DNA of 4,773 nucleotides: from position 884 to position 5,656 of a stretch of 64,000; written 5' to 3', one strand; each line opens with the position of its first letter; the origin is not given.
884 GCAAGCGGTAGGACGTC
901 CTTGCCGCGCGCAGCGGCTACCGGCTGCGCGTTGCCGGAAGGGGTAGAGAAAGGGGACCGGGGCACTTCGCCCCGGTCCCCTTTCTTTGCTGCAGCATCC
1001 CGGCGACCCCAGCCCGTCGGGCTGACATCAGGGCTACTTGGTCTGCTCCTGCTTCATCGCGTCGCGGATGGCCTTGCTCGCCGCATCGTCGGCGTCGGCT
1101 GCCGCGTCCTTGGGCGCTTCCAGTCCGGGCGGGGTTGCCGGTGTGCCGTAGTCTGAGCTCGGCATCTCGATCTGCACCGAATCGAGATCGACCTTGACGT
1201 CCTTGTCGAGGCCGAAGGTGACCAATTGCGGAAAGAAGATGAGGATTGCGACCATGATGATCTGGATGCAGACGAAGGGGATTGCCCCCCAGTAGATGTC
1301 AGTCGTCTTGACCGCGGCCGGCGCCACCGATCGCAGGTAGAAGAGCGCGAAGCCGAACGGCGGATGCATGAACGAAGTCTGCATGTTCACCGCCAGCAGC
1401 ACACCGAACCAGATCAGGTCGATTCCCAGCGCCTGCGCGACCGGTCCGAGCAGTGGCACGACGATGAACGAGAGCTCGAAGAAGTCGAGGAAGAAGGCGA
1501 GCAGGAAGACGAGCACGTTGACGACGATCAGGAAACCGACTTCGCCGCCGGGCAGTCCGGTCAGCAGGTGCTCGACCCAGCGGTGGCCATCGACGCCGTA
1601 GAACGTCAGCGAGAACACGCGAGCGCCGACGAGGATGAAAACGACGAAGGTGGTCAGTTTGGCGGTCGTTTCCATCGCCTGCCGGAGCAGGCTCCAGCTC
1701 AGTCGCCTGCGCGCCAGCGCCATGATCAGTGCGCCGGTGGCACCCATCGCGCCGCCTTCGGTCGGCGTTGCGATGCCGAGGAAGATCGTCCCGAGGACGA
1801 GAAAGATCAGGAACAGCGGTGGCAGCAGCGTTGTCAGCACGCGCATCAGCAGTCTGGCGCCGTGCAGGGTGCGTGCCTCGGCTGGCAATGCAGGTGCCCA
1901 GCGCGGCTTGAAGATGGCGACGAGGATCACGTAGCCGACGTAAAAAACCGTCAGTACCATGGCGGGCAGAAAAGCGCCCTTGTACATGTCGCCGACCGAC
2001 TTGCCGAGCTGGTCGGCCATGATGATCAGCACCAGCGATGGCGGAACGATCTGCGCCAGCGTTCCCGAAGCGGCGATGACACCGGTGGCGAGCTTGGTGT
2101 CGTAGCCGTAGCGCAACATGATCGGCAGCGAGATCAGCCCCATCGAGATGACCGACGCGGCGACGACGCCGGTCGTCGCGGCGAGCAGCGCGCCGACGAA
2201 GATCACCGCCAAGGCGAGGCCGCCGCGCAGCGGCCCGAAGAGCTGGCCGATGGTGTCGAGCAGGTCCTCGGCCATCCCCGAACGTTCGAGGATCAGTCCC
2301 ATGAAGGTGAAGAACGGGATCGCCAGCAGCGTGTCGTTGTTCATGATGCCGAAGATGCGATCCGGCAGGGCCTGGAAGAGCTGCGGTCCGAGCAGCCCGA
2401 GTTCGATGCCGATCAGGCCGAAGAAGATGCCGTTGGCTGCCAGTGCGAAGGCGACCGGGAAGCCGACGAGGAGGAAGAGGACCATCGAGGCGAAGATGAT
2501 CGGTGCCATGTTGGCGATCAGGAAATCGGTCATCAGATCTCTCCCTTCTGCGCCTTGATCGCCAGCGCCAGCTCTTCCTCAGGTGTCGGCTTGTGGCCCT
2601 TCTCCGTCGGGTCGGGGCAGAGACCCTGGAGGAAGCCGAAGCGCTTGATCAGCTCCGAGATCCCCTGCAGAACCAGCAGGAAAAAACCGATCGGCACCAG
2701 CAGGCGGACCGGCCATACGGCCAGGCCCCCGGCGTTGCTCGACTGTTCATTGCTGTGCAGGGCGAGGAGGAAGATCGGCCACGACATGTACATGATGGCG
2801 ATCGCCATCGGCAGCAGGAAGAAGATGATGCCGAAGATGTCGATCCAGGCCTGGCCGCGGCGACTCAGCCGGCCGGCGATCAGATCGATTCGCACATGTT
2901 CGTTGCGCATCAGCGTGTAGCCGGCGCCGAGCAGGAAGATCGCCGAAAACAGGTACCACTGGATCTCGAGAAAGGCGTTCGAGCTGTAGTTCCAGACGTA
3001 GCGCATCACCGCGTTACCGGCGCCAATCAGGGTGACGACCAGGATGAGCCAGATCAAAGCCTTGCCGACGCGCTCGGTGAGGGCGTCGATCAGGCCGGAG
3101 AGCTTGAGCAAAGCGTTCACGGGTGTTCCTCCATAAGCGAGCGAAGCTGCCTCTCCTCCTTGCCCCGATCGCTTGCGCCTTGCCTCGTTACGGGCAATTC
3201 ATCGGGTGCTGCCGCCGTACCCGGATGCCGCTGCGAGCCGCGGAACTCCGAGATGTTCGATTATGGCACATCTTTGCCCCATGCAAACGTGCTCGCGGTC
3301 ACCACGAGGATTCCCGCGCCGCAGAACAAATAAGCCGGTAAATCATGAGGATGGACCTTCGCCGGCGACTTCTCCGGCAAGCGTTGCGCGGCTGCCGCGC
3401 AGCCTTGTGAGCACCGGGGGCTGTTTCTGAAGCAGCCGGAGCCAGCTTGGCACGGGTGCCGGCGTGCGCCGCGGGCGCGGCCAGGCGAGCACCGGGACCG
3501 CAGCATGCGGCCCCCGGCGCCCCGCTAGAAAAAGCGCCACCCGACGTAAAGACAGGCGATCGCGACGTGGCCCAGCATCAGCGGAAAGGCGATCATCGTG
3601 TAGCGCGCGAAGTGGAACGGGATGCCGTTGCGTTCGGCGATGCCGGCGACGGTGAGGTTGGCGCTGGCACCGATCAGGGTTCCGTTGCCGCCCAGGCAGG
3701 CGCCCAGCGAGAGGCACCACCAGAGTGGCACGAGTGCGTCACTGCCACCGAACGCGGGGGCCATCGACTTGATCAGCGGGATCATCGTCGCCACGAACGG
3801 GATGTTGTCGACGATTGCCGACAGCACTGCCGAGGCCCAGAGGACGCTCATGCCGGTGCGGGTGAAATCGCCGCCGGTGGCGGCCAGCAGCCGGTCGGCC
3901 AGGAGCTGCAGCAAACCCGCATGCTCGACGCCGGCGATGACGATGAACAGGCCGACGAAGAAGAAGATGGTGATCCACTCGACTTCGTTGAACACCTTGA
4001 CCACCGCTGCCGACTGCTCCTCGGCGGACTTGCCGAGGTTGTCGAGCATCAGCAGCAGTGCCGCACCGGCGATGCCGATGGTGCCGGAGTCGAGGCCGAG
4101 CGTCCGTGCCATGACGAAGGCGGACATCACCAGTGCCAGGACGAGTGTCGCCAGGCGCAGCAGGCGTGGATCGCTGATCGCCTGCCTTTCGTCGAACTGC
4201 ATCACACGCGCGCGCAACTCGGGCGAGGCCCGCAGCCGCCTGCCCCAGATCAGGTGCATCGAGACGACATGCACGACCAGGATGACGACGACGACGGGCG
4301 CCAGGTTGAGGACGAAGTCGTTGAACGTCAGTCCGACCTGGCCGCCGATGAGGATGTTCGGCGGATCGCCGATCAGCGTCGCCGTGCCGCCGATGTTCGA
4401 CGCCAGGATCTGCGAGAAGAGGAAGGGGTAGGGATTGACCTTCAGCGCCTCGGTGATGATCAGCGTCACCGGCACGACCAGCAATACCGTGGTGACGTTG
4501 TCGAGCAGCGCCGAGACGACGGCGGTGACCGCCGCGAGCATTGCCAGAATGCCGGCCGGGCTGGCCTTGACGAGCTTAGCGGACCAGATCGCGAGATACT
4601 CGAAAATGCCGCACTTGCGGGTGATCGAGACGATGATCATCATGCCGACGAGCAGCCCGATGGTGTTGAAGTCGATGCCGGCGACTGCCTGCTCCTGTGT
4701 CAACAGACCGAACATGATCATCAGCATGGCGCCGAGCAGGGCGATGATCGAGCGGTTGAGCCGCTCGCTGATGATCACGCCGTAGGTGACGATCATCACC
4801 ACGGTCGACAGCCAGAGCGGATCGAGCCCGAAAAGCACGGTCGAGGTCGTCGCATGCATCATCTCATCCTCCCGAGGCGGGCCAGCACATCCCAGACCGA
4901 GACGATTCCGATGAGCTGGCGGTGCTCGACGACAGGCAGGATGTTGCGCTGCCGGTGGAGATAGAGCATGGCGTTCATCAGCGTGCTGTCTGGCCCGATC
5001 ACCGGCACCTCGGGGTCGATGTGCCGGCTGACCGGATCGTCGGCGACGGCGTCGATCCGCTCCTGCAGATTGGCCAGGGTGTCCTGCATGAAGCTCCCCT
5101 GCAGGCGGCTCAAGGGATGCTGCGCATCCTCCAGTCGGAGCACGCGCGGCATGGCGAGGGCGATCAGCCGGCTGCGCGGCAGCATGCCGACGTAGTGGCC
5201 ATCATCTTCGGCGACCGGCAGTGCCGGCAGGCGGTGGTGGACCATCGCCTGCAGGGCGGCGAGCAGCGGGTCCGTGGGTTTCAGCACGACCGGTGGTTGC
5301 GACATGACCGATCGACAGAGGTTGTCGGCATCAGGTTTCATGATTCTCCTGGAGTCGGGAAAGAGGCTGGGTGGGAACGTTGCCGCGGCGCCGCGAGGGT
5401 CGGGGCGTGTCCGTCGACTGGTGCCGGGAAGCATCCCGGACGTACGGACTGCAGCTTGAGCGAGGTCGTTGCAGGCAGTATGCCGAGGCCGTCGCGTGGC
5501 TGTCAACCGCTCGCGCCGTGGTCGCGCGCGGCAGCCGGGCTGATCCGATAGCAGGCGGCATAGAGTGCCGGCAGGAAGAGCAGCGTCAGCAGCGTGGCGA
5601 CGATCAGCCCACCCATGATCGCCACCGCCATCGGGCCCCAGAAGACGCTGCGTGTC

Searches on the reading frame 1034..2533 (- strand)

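Call 11: search_protein_families(library=pfam, proteins=[window:1034-2533:-], max_evalue=0.01)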
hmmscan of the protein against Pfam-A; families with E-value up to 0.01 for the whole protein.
window:1034-2533:- (499 aa): 2 families
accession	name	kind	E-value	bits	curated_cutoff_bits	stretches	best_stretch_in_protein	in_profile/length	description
PF06808.19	DctM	-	1.9e-99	333.8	23.8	1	14-437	1-413/413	Tripartite ATP-independent periplasmic transporter, DctM component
PF03600.22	CitMHS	-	0.00054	19.6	31.9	1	28-283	23-251/336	Citrate transporter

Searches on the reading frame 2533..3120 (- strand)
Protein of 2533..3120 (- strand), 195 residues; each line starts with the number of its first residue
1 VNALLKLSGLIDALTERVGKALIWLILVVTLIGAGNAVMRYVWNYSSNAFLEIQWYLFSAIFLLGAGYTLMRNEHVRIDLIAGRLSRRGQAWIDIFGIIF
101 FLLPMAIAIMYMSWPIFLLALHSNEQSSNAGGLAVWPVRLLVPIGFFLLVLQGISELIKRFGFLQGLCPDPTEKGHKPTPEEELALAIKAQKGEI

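Call 11: search_protein_families(library=pfam, proteins=[window:2533-3120:-], max_evalue=0.01)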
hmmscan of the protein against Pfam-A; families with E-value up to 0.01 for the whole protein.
window:2533-3120:- (195 aa): 1 family
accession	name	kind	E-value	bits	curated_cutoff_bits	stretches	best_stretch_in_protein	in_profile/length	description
PF04290.18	DctQ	-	3.3e-23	82.5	28.3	1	30-161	2-130/132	Tripartite ATP-independent periplasmic transporters, DctQ component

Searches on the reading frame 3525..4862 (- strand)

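Call 11: search_protein_families(library=pfam, proteins=[window:3525-4862:-], max_evalue=0.01)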
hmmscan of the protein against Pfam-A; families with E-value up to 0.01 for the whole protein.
window:3525-4862:- (445 aa): 4 families
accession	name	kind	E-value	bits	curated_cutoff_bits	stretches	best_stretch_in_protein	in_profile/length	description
PF03600.22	CitMHS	-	5.3e-84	282.6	31.9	1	28-387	2-336/336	Citrate transporter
PF02040.21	ArsB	-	5.1e-20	72.7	22.2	1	21-425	4-404/423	Arsenical pump membrane protein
PF16980.11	CitMHS_2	-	1.5e-11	44.1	25.7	1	98-431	93-438/448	Putative citrate transport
PF06450.18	NhaB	-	8.5e-10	38.5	27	1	154-360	212-414/515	Bacterial Na+/H+ antiporter B (NhaB)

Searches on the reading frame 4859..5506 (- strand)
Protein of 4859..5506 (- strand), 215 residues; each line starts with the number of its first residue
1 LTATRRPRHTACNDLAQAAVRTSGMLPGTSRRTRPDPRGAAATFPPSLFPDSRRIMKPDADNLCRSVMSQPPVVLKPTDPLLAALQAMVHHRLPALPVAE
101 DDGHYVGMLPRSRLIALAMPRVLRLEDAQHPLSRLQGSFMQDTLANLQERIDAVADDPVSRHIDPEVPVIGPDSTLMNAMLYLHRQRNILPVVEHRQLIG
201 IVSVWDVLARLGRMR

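Call 11: search_protein_families(library=pfam, proteins=[window:4859-5506:-], max_evalue=0.01)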
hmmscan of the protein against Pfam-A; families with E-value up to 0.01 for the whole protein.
window:4859-5506:- (215 aa): 2 families
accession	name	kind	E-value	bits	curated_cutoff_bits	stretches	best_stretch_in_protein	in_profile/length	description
PF00571.33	CBS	-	3.8e-21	75.6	24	2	65-116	2-53/57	CBS domain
PF19185.5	DUF5867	-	6.1e-05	22.8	25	1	59-184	150-270/274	Family of unknown function (DUF5867)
